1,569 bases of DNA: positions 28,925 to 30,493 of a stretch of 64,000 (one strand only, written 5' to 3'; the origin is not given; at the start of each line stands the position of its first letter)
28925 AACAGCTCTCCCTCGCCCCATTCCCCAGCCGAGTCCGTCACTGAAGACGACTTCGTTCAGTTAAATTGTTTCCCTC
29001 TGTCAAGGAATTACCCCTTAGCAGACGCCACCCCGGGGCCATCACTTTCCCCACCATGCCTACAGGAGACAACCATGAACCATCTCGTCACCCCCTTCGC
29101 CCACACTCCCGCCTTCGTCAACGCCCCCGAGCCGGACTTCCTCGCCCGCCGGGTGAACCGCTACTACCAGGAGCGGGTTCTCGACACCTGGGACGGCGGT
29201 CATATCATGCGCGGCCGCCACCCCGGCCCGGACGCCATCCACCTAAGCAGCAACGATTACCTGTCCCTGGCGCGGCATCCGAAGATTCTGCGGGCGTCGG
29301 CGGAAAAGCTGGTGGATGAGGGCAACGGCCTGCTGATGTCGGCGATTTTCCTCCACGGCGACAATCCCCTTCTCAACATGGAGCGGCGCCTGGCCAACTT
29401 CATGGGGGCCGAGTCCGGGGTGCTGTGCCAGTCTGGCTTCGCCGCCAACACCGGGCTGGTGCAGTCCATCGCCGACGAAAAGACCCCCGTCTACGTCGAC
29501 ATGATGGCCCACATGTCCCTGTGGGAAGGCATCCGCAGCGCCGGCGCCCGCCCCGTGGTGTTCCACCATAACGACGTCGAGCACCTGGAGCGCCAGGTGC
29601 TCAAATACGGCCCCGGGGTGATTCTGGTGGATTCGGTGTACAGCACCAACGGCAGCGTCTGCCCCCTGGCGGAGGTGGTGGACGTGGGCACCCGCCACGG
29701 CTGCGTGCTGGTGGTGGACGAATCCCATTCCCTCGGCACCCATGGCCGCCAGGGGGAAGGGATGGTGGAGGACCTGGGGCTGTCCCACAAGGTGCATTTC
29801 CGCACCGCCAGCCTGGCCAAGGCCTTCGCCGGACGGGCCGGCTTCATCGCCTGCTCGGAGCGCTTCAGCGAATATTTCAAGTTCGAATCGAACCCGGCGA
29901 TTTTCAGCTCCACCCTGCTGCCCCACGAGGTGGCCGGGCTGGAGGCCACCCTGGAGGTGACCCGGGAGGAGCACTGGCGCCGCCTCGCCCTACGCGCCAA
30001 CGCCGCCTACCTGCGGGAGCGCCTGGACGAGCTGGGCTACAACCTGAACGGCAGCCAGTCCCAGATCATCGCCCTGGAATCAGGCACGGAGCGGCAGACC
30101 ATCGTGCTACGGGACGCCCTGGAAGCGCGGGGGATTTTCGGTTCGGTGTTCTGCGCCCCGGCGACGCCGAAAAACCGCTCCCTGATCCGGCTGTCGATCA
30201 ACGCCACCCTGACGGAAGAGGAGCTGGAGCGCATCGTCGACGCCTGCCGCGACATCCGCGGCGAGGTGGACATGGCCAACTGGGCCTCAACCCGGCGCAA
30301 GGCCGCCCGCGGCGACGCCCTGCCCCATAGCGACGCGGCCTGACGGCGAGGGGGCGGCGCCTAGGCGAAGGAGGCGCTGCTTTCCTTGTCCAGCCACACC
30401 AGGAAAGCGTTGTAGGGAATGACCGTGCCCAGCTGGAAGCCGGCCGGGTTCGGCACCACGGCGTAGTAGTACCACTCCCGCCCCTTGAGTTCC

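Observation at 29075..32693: Cqs/Lqs-type alpha-hydroxyketone quorum-sensing cluster with translationally coupled sensor kinase and LqsR-like receiver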

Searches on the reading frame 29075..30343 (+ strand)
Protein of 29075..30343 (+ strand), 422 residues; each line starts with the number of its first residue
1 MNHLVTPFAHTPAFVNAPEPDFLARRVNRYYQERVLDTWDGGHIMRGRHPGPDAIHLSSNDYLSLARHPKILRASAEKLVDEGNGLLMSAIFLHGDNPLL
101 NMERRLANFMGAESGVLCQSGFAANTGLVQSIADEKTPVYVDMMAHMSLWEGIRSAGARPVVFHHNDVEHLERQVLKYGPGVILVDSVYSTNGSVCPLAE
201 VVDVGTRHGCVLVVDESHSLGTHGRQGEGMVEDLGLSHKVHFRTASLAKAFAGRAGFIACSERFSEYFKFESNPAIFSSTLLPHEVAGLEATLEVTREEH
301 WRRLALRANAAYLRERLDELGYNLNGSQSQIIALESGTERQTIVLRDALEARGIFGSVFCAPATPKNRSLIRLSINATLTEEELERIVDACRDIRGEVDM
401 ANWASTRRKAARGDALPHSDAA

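Call 3: search_protein_families(library=pfam, proteins=[window:29075-30343:+], max_evalue=0.01)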
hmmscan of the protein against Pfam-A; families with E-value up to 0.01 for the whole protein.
window:29075-30343:+ (422 aa): 4 families
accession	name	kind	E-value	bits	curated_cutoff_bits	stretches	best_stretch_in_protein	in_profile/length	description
PF00155.27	Aminotran_1_2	-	1.3e-39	136.8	19.7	1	53-390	2-360/361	Aminotransferase class I and II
PF01041.23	DegT_DnrJ_EryC1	-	3.2e-07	30.4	19.8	1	86-225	14-155/360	DegT/DnrJ/EryC1/StrS aminotransferase family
PF01212.27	Beta_elim_lyase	-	0.00084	19.2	27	1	95-155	30-90/288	Beta-eliminating lyase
PF01053.26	Cys_Met_Meta_PP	-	0.0032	16.5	27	1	101-218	56-176/381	Cys/Met metabolism PLP-dependent enzyme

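Call 4: search_protein_families(library=ncbifam, proteins=[window:29075-30343:+], max_evalue=0.01)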
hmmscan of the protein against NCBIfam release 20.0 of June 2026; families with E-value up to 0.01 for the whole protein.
window:29075-30343:+ (422 aa): 17 families
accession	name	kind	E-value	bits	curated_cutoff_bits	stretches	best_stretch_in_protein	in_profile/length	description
NF005526.0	PRK07179.1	equivalog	1.7e-183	609.8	428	1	16-406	18-407/407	alpha-hydroxyketone-type quorum-sensing autoinducer synthase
TIGR00858.1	bioF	equivalog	9e-77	258.3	426.45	1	51-390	20-363/365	8-amino-7-oxononanoate synthase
NF005394.0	PRK06939.1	equivalog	7e-68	229.2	460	1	28-399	20-395/397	glycine C-acetyltransferase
NF047599.1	SerpalmtaseBetaP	equivalog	3.9e-64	216.8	500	1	51-397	42-392/394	serine palmitoyltransferase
NF047600.1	SerpalmtaseCFB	equivalog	1.6e-62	211.5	640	1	55-399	46-393/395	serine palmitoyltransferase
TIGR01825.1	gly_Cac_T_rel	subfamily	1.4e-61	208.3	535.4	1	30-398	14-382/385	BioF/Kbl family PLP-dependent acyltransferase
TIGR01822.1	2am3keto_CoA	equivalog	4.5e-57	193.7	493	1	28-394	16-386/393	glycine C-acetyltransferase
TIGR01821.1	5aminolev_synth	equivalog_domain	2.1e-55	188.2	338.55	1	58-401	51-400/402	5-aminolevulinate synthase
NF047603.1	SerpalmtaseAlphaP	equivalog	4.9e-50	170.3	670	1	51-389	44-387/399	serine palmitoyltransferase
NF005697.0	PRK07505.1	subfamily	6e-35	120.6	342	1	49-397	45-401/405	hypothetical protein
NF004608.1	PRK05937.1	equivalog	5.7e-29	101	399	1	88-389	45-340/366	8-amino-7-oxononanoate synthase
NF002877.0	PRK03317.1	equivalog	1.2e-05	24.2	409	1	167-343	153-326/374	histidinol-phosphate transaminase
TIGR03588.1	PseC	equivalog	2.9e-05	23.2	423.5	1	99-224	32-164/380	UDP-4-amino-4,6-dideoxy-N-acetyl-beta-L-altrosamine transaminase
NF000586.1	PRK00011.1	subfamily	4.8e-05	22.3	335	1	167-325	144-298/404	serine hydroxymethyltransferase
NF004757.0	PRK06084.1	equivalog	0.00041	19.3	790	1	102-218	63-182/425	bifunctional O-acetylhomoserine aminocarboxypropyltransferase/cysteine synthase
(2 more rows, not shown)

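Call 7: search_solved_structures(query=window:29075-30343:+, max_evalue=1e-20, show_alignments=1)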
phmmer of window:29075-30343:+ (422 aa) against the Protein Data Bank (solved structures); distinct sequences matched with E-value up to 1e-20: 44.
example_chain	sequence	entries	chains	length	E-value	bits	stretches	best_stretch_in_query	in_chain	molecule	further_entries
3hqt_A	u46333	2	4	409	3.1e-113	381.9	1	14-394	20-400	CAI-1 autoinducer synthase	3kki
2wk8_A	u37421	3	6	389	7e-113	380.7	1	17-394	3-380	CAI-1 AUTOINDUCER SYNTHASE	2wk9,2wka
2wk7_A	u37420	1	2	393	7.1e-113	380.7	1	17-394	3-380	CAI-1 AUTOINDUCER SYNTHASE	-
8s1y_A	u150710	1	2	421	6.5e-45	156.9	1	48-393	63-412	8-amino-7-oxononanoate synthase/2-amino-3-ketobutyrate coenzyme A ligase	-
7poa_A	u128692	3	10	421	1.1e-44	156.1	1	48-393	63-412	8-amino-7-oxononanoate synthase/2-amino-3-ketobutyrate coenzyme A ligase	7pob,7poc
7v58_A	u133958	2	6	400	1.5e-44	155.7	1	33-397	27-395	2-amino-3-ketobutyrate coenzyme A ligase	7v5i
7bxp_A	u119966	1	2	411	1.5e-43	152.4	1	25-392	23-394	2-amino-3-ketobutyrate coenzyme A ligase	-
7bxq_A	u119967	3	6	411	1e-42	149.6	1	25-392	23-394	2-amino-3-ketobutyrate coenzyme A ligase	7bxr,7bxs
1fc4_A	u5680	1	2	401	1.5e-42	149.1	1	29-394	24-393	2-AMINO-3-KETOBUTYRATE CONENZYME A LIGASE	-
2w8t_A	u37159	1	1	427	3.5e-42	147.9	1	51-388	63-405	SERINE PALMITOYLTRANSFERASE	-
2w8u_A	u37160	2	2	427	3.5e-42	147.9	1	51-388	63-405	SERINE PALMITOYLTRANSFERASE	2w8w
2w8v_A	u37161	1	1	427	4.7e-42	147.5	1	51-388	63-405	SERINE PALMITOYLTRANSFERASE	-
2jg2_A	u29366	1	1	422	6.2e-42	147.1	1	51-388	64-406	SERINE PALMITOYLTRANSFERASE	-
2jgt_A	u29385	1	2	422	6.2e-42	147.1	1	51-388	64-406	SERINE PALMITOYLTRANSFERASE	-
2w8j_A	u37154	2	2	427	6.3e-42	147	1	51-388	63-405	SERINE PALMITOYLTRANSFERASE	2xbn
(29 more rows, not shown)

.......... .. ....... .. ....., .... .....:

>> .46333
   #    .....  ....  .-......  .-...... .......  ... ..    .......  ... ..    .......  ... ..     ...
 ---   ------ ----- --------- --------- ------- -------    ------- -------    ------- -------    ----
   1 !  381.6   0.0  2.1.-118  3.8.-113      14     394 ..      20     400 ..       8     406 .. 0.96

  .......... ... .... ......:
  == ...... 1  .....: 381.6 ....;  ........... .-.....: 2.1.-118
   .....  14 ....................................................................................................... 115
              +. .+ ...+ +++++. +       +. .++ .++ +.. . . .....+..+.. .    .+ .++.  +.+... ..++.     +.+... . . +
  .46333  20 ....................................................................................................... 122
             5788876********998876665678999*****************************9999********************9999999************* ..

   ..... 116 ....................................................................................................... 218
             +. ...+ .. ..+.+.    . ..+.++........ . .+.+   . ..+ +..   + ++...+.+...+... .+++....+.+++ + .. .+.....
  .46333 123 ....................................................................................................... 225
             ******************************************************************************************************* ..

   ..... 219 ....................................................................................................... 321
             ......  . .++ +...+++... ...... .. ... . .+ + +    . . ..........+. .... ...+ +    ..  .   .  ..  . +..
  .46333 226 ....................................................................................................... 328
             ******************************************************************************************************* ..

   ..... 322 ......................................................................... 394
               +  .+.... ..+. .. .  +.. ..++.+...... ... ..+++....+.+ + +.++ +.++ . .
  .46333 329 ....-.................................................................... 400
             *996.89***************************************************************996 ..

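Call 20: find_related_loci(query=A1, collection=genome_contigs, flank=7000)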
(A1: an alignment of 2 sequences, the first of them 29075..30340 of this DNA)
Query A1 (422 aa) in genome_contigs; peptide patterns used: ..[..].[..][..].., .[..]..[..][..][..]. (x = any residue, [..] = any of these).
342 stretches matched a pattern; 281 encode a relative of the query (tblastn E <= 1e-3); the best 80 are kept; 80 distinct loci.
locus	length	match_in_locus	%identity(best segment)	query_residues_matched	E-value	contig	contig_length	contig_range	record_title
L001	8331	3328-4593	98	1-422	0e+0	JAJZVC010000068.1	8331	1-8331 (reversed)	MAG: Proteobacteria bacterium isolate SKS4.bin89 NODE_13472_length_8331_cov_3.360678, whole genome shotgun sequence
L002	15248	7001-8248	80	1-417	0e+0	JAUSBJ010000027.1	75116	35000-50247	MAG: Sulfurimicrobium sp. isolate E6_metabat.bin.55 E6_k141_239409, whole genome shotgun sequence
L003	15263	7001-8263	78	1-422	0e+0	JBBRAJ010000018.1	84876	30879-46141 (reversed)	MAG: Burkholderiales bacterium isolate Co_metawrap_2286 Cmw_2286_k141_18081011_length_84876_cov_36.9983, whole genome sh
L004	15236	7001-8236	79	1-412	0e+0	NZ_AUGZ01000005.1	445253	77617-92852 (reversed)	Paludibacterium yongneupense DSM 18731 G520DRAFT_scaffold00003.3_C, whole genome shotgun sequence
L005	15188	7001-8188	71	14-409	0e+0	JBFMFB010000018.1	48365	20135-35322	MAG: Pseudomonadota bacterium isolate MAG260 MAG260_18, whole genome shotgun sequence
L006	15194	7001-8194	71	16-412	0e+0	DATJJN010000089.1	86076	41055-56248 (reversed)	MAG TPA_asm: Paraburkholderia sp. isolate SMAG_U15567 k141_8100090, whole genome shotgun sequence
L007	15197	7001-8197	71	16-413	0e+0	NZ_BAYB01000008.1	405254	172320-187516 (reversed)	Paraburkholderia ferrariae NBRC 106233, whole genome shotgun sequence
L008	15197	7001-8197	71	16-413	0e+0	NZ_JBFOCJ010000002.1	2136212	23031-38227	Paraburkholderia sp. B3 contig_2, whole genome shotgun sequence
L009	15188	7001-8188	70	13-408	0e+0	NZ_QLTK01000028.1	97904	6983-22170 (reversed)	Paraburkholderia bryophila strain LMG 23644 Ga0139076_128, whole genome shotgun sequence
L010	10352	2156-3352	71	16-413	0e+0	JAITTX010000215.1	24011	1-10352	MAG: Paraburkholderia sp. isolate Sph363_bin29 k119_392376, whole genome shotgun sequence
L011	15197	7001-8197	72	16-413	0e+0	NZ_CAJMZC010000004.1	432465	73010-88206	Paraburkholderia sp. J12 4, whole genome shotgun sequence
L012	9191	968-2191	68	1-408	0e+0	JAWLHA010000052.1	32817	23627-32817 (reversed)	MAG: Gammaproteobacteria bacterium isolate 30dZY2.bin.20 NODE_1759_length_32817_cov_10.019439, whole genome shotgun sequ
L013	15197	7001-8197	71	16-413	0e+0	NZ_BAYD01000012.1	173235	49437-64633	Paraburkholderia oxyphila NBRC 105797, whole genome shotgun sequence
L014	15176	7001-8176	72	16-406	0e+0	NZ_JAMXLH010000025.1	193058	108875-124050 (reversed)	MAG: Paraburkholderia sp. isolate Bin.013_Forest k127_2182828, whole genome shotgun sequence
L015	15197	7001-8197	71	16-413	0e+0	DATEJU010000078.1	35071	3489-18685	MAG TPA_asm: Paraburkholderia sp. isolate SMAG_U8872 k141_884376, whole genome shotgun sequence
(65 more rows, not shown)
